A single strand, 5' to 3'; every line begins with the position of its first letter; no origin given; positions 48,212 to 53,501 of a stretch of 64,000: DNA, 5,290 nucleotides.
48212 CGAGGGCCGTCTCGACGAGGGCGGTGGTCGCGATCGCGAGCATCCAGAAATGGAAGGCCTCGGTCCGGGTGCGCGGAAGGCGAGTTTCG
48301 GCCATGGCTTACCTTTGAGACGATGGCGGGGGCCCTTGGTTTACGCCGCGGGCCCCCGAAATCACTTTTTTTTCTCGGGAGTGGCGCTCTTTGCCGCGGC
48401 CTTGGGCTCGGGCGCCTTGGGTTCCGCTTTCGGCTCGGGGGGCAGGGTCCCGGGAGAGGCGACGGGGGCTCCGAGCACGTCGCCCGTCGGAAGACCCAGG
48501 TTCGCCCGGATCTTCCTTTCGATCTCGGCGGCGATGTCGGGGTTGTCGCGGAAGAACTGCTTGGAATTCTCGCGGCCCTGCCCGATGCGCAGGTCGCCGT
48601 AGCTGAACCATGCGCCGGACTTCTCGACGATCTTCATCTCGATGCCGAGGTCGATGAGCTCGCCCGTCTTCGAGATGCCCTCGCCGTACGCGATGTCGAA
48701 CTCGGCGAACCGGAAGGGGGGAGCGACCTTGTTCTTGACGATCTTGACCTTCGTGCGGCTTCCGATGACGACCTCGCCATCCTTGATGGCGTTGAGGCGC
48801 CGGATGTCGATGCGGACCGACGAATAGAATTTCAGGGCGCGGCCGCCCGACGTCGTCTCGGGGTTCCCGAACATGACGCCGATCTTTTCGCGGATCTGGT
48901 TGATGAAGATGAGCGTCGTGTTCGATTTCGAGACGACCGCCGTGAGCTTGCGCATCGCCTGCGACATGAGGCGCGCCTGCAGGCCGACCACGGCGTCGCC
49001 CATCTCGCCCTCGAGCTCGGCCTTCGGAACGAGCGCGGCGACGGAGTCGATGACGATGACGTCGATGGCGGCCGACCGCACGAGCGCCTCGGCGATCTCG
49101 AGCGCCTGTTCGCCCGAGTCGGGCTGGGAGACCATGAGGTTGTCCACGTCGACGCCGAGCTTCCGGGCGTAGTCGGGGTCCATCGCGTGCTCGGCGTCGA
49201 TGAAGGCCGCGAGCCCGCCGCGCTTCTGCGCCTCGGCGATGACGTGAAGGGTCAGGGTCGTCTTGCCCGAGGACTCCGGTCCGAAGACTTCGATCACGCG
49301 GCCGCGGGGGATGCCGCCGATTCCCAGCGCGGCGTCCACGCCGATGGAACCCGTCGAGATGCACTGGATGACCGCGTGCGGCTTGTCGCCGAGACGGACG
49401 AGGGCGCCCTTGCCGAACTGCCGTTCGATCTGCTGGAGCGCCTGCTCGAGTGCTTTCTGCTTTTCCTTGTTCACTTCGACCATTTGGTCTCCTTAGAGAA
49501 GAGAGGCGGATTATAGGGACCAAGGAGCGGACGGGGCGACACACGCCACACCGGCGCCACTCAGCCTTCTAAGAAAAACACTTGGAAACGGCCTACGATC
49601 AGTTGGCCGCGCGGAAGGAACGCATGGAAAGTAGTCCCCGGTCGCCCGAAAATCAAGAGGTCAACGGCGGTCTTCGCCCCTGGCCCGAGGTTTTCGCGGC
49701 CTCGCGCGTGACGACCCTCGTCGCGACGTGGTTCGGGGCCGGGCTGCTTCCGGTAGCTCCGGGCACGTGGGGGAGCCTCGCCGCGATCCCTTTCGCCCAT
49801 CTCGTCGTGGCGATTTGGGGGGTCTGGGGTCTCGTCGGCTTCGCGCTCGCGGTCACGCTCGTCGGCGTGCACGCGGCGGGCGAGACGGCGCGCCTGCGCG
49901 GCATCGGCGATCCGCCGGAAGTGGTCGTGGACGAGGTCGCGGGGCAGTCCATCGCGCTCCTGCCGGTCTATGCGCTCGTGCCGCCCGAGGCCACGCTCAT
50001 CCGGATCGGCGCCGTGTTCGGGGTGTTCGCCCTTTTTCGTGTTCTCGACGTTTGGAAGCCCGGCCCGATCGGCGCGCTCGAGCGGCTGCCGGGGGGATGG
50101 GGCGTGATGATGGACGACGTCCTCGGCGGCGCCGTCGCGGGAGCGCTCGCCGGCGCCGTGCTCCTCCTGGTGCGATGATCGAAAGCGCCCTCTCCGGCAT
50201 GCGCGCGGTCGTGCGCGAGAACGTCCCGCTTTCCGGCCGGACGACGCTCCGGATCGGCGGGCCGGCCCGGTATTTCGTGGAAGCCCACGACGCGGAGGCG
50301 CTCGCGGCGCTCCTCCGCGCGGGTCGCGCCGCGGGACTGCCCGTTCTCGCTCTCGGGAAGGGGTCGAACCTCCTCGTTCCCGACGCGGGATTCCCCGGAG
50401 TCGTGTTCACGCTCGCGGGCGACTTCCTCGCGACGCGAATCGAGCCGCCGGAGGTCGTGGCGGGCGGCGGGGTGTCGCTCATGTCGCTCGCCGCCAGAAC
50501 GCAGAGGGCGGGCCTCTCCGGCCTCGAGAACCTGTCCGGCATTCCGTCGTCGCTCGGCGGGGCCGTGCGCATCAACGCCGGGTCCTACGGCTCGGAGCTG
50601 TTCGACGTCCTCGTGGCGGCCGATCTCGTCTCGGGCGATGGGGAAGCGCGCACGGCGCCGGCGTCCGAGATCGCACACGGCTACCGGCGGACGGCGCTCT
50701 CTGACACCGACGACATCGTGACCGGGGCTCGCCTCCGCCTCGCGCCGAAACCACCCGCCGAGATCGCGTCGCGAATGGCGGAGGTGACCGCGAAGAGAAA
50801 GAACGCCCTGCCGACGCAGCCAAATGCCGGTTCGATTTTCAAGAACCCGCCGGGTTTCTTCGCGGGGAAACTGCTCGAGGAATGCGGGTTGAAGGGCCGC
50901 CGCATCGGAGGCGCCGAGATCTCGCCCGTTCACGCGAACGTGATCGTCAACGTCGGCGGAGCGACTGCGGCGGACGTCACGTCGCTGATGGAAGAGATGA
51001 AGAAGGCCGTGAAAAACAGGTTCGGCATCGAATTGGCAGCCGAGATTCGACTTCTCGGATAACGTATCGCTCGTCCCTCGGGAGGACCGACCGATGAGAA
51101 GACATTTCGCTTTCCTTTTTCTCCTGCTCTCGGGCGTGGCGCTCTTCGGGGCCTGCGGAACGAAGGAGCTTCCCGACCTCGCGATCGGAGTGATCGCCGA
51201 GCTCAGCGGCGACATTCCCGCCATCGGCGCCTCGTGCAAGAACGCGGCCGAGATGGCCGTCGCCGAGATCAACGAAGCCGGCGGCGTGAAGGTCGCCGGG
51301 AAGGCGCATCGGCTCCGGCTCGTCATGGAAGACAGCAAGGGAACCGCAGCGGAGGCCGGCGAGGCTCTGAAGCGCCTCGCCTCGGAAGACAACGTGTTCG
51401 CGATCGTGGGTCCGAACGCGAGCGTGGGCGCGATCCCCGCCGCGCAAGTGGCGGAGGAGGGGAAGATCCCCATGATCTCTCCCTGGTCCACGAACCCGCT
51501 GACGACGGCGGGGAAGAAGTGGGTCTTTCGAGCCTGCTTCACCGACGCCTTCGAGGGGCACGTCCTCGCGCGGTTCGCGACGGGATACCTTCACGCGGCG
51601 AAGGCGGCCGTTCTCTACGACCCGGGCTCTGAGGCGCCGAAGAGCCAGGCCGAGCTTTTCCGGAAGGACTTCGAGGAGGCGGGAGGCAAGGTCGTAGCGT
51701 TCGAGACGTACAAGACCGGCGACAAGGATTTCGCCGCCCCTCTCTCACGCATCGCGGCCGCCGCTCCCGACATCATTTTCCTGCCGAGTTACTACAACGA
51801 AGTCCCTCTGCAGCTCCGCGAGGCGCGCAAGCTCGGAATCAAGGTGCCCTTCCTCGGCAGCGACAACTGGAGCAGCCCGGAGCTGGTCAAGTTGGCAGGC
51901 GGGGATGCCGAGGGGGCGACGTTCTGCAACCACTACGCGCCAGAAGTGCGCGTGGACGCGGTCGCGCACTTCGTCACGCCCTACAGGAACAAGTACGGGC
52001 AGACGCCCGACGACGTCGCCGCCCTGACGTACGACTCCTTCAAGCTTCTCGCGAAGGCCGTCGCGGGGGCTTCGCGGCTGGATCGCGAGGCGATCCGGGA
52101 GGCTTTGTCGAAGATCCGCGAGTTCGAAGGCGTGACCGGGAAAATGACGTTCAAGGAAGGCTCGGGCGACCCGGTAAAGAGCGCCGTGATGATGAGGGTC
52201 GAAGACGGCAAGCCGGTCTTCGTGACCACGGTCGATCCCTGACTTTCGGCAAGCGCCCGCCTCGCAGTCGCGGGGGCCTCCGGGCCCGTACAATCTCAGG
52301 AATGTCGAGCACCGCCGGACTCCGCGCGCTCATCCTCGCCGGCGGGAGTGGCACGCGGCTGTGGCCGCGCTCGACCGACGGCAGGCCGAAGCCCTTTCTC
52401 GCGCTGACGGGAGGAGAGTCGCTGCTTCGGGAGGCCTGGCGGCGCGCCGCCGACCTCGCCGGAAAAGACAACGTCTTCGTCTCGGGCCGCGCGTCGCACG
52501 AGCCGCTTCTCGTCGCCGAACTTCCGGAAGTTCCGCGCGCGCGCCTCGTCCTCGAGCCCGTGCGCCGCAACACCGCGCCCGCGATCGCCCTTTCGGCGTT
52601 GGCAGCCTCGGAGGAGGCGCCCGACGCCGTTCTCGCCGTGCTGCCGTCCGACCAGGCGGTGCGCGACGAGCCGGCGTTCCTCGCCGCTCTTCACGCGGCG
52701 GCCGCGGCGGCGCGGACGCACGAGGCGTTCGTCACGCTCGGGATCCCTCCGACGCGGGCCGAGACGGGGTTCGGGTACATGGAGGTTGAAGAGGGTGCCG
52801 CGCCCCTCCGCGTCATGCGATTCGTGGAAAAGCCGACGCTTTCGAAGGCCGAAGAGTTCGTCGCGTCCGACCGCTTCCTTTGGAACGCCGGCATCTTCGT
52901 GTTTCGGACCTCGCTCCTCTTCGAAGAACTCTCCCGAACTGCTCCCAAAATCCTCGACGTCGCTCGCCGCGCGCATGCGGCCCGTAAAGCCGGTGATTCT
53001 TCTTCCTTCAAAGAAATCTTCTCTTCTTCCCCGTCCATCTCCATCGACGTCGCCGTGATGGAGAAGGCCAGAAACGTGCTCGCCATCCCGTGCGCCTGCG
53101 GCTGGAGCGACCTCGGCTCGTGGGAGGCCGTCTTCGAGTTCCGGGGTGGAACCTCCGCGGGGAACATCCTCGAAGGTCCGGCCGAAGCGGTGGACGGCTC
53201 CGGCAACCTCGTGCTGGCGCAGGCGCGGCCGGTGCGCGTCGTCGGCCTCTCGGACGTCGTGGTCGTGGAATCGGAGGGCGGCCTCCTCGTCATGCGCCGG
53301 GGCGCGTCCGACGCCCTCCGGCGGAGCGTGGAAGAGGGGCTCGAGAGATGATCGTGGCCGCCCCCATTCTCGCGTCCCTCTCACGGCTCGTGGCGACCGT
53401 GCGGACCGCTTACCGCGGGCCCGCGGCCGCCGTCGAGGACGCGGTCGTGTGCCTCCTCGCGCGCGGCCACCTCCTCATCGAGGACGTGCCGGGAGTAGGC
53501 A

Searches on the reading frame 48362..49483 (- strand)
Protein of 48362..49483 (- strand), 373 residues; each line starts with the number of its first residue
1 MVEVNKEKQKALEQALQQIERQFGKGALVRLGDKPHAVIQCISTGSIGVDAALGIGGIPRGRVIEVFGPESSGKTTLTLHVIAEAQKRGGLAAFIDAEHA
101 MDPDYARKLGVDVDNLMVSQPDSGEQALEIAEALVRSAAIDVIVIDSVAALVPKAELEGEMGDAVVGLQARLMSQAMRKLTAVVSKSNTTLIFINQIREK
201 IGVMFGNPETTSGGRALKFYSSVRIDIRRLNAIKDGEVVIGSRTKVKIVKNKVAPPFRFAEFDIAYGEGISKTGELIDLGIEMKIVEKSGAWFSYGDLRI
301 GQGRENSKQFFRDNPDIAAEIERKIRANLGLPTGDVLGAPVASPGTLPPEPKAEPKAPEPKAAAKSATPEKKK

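Call 58: search_protein_families(library=pfam, proteins=[window:48362-49483:-], max_evalue=0.0001)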
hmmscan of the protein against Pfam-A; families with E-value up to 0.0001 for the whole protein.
window:48362-49483:- (373 aa): 5 families
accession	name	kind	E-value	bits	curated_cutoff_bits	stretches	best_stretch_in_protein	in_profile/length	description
PF00154.27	RecA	-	2.3e-140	466.9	27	1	10-271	1-262/262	recA bacterial DNA recombination protein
PF21096.2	RecA_C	-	9.2e-27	93.4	27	1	274-329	1-56/57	RecA C-terminal domain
PF08423.17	Rad51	-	1.4e-09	38.1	22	1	39-229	5-211/244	Rad51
PF06745.19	ATPase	-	1.4e-08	34.9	26.6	1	43-200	2-167/231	KaiC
PF13481.12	AAA_25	-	1.6e-05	25.1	27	0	56-85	28-57/195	AAA domain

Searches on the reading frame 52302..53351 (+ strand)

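Call 58: search_protein_families(library=pfam, proteins=[window:52302-53351:+], max_evalue=0.0001)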
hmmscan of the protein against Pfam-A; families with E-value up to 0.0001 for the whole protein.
window:52302-53351:+ (349 aa): 3 families
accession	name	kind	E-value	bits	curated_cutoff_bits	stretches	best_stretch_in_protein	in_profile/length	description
PF00483.29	NTP_transferase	-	1e-38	133.8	21.2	1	9-279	2-237/245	Nucleotidyl transferase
PF12804.13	NTP_transf_3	-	2.5e-09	37.9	27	1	9-136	1-113/160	MobA-like NTP transferase domain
PF22640.1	ManC_GMP_beta-helix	-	2.8e-06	27.6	27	1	296-344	5-53/55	MannoseP isomerase/GMP-like beta-helix domain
